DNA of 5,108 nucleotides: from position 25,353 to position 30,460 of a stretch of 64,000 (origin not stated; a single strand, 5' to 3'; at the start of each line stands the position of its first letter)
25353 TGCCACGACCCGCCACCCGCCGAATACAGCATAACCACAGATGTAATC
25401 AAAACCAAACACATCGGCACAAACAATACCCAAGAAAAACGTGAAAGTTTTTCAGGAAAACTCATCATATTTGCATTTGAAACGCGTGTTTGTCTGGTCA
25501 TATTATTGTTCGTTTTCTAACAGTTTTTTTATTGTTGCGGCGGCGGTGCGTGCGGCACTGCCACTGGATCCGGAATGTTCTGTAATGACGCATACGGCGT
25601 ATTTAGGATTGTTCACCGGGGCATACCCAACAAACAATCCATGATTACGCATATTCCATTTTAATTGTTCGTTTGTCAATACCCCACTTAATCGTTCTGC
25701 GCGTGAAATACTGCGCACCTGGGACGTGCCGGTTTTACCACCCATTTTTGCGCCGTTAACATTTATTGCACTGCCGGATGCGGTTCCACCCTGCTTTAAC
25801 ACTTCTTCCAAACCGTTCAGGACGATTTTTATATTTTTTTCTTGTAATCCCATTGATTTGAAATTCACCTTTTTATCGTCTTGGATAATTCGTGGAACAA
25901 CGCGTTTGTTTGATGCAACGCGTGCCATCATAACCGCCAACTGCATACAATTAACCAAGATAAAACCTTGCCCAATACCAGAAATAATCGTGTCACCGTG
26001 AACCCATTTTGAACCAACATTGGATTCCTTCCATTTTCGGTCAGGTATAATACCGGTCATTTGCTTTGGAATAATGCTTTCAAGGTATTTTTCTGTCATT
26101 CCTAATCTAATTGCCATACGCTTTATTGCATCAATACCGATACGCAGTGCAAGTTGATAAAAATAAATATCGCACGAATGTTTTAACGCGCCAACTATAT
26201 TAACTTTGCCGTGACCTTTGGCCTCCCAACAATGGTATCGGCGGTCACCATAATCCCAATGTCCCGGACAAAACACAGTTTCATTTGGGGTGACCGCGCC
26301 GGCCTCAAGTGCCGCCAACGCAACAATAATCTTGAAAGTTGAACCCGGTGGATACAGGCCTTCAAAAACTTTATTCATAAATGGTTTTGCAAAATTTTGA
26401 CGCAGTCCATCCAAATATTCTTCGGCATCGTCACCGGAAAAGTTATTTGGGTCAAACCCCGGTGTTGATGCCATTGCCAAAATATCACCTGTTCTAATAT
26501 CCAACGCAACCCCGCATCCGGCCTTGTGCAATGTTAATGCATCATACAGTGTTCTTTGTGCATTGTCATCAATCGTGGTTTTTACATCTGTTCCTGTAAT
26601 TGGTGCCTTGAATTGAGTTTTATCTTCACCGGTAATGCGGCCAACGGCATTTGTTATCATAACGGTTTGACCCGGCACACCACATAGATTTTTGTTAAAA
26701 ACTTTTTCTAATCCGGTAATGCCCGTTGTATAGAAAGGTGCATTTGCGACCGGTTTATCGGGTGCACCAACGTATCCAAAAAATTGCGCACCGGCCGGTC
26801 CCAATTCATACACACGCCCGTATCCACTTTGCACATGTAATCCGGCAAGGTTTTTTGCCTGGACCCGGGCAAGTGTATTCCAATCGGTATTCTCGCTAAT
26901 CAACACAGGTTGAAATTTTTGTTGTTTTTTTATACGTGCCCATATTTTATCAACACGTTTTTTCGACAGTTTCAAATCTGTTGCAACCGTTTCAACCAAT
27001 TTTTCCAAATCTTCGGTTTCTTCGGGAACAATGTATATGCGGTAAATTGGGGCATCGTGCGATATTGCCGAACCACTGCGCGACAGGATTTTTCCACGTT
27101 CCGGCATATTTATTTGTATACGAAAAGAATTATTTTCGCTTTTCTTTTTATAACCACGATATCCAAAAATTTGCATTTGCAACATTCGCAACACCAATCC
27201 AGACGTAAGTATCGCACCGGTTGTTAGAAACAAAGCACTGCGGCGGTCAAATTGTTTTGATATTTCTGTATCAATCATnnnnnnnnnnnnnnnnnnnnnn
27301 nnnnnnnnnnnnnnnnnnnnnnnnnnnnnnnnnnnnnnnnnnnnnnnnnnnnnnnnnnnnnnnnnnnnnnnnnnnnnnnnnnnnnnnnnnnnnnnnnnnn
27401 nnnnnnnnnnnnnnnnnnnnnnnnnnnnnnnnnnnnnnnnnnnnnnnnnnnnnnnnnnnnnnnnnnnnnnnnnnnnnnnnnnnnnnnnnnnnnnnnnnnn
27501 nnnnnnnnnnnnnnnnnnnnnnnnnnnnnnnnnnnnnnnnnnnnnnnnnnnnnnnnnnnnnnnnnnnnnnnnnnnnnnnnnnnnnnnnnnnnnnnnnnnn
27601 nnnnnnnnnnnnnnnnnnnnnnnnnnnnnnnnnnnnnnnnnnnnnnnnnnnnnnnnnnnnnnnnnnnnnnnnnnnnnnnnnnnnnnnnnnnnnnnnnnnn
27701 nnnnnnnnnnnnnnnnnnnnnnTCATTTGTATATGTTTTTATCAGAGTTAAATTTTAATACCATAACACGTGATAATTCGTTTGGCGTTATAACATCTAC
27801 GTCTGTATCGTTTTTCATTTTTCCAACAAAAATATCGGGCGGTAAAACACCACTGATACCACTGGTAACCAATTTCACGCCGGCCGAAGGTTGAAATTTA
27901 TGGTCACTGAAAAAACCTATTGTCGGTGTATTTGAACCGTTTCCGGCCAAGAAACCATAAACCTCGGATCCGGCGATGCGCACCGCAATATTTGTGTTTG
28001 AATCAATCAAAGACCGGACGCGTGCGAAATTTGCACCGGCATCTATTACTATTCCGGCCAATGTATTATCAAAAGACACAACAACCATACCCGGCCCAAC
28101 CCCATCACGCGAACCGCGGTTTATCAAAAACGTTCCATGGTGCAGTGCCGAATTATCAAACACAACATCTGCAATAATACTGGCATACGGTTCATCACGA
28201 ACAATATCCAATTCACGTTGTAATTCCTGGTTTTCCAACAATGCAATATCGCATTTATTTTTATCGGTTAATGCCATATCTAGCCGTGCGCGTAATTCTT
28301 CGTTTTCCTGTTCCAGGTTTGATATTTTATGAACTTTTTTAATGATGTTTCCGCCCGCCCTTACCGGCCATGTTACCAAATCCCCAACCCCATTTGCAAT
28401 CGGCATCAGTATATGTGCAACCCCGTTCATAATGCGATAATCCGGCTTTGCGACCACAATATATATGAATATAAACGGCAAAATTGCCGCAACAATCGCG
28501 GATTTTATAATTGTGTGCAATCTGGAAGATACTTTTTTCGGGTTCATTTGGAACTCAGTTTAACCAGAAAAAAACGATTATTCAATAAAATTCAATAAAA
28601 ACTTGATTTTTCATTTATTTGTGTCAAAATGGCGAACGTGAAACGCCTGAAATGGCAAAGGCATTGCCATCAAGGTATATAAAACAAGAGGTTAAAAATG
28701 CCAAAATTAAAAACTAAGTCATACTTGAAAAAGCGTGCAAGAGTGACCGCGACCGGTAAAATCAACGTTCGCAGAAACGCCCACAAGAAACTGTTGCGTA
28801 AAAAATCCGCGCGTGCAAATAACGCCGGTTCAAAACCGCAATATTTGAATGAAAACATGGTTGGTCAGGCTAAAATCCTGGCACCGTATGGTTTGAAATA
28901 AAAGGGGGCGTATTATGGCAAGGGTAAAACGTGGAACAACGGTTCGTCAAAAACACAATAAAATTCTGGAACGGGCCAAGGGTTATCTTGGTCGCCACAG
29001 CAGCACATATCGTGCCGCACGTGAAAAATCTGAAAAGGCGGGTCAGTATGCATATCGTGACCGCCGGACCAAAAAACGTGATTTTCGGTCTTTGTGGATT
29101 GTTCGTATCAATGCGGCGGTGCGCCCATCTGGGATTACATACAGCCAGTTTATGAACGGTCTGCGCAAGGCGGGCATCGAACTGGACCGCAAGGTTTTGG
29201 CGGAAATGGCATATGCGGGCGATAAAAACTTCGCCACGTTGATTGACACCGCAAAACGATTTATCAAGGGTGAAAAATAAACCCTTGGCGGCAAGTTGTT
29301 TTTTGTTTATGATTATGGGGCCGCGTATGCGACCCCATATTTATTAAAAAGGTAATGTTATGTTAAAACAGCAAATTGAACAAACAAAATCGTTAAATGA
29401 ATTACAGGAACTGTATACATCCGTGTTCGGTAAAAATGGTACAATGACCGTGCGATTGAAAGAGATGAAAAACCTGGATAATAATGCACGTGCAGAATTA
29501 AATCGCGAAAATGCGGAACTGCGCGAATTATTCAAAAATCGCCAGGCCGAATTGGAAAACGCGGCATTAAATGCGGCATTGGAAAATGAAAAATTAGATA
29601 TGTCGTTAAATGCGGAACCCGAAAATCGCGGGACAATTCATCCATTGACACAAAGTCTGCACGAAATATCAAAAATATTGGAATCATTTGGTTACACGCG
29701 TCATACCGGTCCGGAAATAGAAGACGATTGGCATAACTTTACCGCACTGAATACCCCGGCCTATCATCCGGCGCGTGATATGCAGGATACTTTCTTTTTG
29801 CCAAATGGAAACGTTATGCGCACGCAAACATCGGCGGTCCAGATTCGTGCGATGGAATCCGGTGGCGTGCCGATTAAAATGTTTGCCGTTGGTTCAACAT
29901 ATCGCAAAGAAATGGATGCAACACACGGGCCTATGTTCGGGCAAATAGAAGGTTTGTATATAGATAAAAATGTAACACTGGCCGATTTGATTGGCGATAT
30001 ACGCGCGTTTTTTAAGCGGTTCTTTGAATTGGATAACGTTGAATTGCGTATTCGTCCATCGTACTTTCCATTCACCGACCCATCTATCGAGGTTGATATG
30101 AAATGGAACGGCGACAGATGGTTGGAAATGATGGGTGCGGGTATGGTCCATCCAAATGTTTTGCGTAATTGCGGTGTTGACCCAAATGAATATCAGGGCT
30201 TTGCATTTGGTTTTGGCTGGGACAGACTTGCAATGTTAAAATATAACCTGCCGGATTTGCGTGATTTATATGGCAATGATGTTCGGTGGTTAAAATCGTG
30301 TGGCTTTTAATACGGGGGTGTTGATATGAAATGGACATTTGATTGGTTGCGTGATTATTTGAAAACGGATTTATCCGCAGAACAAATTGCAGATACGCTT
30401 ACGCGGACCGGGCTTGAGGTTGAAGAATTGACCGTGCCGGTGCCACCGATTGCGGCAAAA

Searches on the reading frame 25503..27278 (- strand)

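Call 39: search_protein_families(library=pfam, proteins=[window:25503-27278:-], max_evalue=0.00001)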
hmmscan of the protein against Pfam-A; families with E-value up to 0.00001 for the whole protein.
window:25503-27278:- (591 aa): 2 families
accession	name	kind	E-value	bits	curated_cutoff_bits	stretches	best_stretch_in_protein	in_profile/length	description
PF00905.27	Transpeptidase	-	5e-57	193.8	22.1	1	254-582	1-293/299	Penicillin binding protein transpeptidase domain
PF03717.20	PBP_dimer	-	4.8e-24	86.2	24.4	1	59-218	4-178/180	Penicillin-binding Protein dimerisation domain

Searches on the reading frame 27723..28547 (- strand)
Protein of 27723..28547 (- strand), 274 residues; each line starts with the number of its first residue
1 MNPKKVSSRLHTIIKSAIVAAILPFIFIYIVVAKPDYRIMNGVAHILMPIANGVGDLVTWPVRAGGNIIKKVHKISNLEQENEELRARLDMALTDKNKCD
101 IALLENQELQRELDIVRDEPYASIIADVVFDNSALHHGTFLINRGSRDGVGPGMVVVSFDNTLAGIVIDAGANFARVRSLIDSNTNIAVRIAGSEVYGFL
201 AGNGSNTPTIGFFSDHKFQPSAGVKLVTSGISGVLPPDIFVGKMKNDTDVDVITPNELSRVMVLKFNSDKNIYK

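Call 74: search_protein_families(library=pfam, proteins=[window:27723-28547:-], max_evalue=0.00001)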
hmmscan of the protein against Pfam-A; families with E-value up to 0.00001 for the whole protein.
window:27723-28547:- (274 aa): 1 family
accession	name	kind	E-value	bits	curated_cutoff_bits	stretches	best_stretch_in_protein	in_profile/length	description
PF04085.20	MreC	-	1.8e-24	86.6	28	1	128-246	1-117/147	Rod shape-determining protein MreC, barrel core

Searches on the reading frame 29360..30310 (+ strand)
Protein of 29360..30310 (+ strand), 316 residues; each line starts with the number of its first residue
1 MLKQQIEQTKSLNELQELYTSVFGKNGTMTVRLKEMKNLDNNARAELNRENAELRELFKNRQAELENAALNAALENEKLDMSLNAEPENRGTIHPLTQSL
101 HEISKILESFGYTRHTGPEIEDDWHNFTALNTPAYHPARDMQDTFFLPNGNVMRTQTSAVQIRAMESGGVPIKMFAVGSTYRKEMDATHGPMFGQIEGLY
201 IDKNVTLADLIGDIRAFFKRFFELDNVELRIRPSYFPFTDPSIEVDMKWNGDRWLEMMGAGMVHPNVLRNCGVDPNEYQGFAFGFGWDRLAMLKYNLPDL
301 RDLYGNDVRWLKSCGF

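Call 74: search_protein_families(library=pfam, proteins=[window:29360-30310:+], max_evalue=0.00001)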
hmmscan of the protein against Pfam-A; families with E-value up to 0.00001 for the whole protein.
window:29360-30310:+ (316 aa): 2 families
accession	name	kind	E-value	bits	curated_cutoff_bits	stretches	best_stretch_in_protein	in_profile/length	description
PF01409.25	tRNA-synt_2d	-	5.9e-90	301.5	19.8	1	79-313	2-245/246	tRNA synthetases class II core domain (F)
PF02912.23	Phe_tRNA-synt_N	-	2.9e-07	30.8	22.3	1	10-74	1-69/69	Aminoacyl tRNA synthetase class II, N-terminal domain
